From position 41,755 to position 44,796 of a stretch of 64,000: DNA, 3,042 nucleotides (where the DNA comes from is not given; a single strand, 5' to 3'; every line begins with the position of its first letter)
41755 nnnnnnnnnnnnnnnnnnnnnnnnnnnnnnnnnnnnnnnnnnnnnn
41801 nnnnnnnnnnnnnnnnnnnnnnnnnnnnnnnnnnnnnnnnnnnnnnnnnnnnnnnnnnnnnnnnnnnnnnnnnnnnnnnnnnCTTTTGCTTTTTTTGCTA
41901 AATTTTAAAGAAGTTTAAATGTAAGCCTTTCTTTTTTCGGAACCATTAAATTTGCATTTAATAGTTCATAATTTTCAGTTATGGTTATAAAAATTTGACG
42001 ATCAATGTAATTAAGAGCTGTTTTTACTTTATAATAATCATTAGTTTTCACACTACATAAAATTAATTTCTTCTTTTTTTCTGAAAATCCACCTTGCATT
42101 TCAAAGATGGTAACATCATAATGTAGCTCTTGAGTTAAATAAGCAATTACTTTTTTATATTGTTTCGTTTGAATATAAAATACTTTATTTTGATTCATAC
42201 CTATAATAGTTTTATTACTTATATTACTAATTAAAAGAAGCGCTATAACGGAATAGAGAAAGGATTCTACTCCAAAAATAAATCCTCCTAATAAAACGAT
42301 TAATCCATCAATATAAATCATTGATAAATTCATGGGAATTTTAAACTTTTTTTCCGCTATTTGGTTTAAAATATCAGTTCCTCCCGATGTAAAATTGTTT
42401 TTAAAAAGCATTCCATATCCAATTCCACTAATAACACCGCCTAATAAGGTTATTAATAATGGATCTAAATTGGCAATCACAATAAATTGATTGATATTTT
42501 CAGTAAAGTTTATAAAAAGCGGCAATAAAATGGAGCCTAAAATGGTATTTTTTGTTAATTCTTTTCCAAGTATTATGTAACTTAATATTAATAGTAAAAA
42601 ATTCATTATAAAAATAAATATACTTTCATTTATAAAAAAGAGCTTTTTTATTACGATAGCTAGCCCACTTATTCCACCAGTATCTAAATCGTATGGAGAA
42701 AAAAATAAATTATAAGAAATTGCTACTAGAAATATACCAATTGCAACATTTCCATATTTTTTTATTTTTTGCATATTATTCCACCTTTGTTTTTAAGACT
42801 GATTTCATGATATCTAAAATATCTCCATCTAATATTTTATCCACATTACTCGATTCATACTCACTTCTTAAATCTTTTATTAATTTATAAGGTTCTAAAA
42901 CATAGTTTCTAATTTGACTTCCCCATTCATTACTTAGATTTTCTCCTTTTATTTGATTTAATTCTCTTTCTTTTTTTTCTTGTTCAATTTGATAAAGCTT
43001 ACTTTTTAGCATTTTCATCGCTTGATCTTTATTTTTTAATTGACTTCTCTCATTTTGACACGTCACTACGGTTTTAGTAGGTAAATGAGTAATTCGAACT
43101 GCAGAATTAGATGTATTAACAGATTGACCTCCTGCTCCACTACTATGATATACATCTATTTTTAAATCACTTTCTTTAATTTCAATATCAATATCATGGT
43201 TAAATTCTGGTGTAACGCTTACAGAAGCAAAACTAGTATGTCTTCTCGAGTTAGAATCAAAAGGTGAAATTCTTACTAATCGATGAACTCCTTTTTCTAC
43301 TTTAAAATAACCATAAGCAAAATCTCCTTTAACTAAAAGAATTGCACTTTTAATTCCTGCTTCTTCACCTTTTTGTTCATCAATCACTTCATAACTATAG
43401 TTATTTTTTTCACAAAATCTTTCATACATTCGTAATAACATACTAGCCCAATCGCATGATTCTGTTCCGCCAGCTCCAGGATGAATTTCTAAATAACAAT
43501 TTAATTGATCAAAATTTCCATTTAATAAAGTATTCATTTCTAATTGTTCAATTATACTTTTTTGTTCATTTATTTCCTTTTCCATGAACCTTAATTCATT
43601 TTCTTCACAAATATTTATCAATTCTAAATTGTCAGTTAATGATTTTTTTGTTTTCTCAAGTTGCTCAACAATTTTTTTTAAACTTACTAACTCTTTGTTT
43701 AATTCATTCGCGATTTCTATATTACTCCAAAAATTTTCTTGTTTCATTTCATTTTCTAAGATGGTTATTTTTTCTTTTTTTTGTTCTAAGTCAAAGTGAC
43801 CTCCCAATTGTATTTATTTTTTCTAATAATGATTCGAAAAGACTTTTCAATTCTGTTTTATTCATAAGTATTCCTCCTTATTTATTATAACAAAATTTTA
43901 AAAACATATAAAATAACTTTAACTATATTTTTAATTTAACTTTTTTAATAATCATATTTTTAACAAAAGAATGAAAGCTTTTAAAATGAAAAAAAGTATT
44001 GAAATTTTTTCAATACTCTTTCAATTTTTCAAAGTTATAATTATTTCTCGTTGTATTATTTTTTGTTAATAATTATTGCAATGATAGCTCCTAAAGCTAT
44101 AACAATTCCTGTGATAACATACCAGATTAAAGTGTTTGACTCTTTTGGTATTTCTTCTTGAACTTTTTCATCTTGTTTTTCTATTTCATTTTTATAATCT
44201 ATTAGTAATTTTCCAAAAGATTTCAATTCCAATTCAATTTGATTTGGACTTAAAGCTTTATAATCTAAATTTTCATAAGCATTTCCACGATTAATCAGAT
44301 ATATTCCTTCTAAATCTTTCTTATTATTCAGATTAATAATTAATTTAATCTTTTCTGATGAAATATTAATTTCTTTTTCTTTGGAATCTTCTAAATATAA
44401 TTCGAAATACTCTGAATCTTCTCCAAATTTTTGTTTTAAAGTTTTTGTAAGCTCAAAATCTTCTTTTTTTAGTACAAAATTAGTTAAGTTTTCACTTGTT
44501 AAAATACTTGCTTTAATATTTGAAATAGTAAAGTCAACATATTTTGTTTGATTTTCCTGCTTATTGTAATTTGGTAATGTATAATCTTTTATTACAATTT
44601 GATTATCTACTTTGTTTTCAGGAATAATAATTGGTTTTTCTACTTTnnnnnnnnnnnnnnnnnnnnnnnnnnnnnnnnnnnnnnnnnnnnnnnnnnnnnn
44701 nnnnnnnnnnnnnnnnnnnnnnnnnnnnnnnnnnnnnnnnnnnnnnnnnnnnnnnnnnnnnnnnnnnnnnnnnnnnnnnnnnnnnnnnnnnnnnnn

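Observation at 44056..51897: Giant 2613-aa surface protein combining glycan-binding modules, a transglutaminase-like core and ~20 Ig-like repeats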

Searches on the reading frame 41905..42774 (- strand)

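Call 17: search_protein_families(library=pfam, proteins=[window:41905-42774:-], max_evalue=0.00001)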
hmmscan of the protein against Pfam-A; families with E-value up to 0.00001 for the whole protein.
window:41905-42774:- (289 aa): 2 families
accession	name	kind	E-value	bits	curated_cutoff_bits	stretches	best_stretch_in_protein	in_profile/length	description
PF02588.21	YitT_membrane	-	1.5e-49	168.6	24.3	1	9-213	4-204/205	Uncharacterised 5xTM membrane BCR, YitT family COG1284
PF10035.14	DUF2179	-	4.8e-11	42.8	22.8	1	220-270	2-52/55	Uncharacterized protein conserved in bacteria (DUF2179)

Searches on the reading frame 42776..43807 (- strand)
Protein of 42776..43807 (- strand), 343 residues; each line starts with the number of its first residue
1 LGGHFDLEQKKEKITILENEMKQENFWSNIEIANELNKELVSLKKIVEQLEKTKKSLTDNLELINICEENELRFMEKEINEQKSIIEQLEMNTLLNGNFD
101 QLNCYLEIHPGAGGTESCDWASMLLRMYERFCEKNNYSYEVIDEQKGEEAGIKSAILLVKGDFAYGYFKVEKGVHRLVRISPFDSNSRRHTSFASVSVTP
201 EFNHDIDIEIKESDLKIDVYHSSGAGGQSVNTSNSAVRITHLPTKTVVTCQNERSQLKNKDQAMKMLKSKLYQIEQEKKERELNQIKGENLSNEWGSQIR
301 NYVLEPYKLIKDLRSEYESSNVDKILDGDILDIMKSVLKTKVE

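Call 17: search_protein_families(library=pfam, proteins=[window:42776-43807:-], max_evalue=0.00001)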
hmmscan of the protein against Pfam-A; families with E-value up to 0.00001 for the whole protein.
window:42776-43807:- (343 aa): 2 families
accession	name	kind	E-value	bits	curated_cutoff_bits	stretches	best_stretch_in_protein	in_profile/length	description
PF03462.23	PCRF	-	8.2e-58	195.8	24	1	11-196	2-194/194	PCRF domain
PF00472.26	RF-1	-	4.4e-39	133.5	35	1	205-314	2-116/116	RF-1 domain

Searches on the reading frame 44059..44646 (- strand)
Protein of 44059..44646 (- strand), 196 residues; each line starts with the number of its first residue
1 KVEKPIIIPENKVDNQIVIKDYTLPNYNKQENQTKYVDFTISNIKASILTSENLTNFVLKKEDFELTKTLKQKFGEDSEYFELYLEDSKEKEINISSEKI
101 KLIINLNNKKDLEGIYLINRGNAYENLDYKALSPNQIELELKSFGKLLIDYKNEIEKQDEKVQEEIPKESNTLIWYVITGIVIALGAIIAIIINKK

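Call 9: search_protein_families(library=pfam, proteins=[window:44059-44643:-], max_evalue=10)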
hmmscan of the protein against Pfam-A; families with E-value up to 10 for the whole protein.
seq(195 aa): 1 family
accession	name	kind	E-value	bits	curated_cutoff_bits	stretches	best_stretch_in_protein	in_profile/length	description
PF11543.14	UN_NPL4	-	1.8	9.6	21.9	1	65-98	29-62/80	Nuclear pore localisation protein NPL4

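Call 66: search_solved_structures(query=window:44059-44646:-, max_evalue=10)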
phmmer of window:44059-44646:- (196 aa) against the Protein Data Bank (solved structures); distinct sequences matched with E-value up to 10: 6.
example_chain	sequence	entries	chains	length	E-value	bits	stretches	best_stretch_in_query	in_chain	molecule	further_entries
5gnc_A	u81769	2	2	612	0.08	16.2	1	46-146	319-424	Avh146 | RxLR effector protein PSR2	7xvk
9j5i_E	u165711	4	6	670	0.099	15.9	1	46-146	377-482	RxLR effector protein PSR2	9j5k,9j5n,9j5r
5y59_B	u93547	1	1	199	0.24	14.7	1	5-158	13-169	ATP-dependent DNA helicase II subunit 2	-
2af0_A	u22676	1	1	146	0.6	13.4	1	50-127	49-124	Regulator of G-protein signaling 2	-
2v4z_B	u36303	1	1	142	0.7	13.2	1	49-124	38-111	REGULATOR OF G-PROTEIN SIGNALING 2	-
4ekc_B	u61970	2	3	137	0.78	13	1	50-127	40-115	Regulator of G-protein signaling 2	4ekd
